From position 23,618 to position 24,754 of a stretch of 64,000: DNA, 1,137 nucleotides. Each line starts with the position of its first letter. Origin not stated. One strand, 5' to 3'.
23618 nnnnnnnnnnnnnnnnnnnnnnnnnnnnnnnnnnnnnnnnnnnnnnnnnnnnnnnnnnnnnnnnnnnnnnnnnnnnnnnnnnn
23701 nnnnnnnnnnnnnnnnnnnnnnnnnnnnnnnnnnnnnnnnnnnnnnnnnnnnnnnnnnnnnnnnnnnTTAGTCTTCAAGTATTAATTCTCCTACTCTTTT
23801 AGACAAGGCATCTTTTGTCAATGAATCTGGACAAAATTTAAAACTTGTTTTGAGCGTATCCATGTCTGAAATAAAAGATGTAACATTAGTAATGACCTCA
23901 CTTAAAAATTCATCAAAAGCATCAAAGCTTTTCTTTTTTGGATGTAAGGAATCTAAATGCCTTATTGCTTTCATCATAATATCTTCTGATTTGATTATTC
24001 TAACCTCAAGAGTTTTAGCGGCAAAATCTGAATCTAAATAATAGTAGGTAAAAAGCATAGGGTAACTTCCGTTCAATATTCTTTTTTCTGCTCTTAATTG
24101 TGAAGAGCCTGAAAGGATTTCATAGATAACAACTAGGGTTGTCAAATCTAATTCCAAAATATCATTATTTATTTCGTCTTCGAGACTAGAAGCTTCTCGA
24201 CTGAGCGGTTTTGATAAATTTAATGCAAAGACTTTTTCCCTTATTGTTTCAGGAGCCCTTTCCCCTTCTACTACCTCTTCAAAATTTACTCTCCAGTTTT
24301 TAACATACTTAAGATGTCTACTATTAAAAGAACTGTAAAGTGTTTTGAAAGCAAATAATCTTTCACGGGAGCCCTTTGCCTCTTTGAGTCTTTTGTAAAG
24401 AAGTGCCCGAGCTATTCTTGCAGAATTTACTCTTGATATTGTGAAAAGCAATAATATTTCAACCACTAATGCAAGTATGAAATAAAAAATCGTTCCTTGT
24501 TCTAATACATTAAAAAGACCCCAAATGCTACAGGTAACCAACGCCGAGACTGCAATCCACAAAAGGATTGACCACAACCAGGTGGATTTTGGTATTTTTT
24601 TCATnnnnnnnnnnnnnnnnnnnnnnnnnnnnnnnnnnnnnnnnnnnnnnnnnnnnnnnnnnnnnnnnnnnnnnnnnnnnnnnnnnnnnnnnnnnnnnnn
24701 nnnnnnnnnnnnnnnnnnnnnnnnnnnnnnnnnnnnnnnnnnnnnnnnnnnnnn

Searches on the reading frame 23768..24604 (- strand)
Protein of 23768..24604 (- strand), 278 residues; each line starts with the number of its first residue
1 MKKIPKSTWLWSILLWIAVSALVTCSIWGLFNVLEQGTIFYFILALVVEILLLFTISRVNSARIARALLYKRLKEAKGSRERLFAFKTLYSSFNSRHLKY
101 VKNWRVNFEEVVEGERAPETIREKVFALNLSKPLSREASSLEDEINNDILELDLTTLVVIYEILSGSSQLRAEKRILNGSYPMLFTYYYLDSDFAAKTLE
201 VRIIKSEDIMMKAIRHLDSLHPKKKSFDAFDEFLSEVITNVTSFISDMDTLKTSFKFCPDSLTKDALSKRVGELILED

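Call 10: search_protein_families(library=pfam, proteins=[window:23768-24604:-], max_evalue=0.01)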
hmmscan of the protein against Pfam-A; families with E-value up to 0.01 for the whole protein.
window:23768-24604:- (278 aa): 0 families

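Call 11: search_protein_families(library=phrogs, proteins=[window:23768-24604:-], max_evalue=0.001)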
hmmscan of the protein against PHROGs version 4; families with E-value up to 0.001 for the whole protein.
window:23768-24604:- (278 aa): 0 families

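Call 14: find_encoding_contigs(protein=window:23768-24604:-, flank=6000, max_places=10)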
Protein window:23768-24604:- (278 aa): 4 contigs read that carry it; 4 places shown.
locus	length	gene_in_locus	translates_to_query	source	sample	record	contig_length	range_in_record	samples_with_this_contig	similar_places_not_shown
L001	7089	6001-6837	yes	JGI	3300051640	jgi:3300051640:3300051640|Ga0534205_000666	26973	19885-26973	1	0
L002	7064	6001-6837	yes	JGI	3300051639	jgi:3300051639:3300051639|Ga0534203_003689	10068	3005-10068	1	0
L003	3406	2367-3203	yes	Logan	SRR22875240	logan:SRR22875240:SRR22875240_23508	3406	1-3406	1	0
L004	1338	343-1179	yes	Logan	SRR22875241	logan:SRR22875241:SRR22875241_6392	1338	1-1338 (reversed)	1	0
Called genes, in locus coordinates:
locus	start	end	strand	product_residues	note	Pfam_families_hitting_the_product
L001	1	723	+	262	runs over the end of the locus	-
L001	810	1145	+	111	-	PF22571:LiaI-LiaF-TM_PspC (faint)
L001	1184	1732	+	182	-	-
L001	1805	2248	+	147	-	-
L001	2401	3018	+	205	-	-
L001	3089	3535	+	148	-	-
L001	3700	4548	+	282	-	-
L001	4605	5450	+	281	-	-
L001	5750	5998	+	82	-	-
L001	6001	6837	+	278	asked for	-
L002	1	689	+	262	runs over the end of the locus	-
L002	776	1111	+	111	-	PF22571:LiaI-LiaF-TM_PspC (faint)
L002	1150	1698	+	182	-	-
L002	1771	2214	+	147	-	-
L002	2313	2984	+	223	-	-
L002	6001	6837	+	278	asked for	-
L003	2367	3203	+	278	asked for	-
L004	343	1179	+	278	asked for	-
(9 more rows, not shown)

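Call 67: search_protein_families(library=ncbifam, proteins=[window:23768-24604:-], max_evalue=0.01)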
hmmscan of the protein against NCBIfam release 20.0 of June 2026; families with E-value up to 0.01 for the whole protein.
window:23768-24604:- (278 aa): 0 families

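Call 86: find_homologous_proteins(query=window:23768-24604:-)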
Query window:23768-24604:- (278 aa): 1 proteins with E <= 0.001 among 717 candidates.
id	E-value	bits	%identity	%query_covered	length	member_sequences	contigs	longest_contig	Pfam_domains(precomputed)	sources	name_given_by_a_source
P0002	5.5e-174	595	100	100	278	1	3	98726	-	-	-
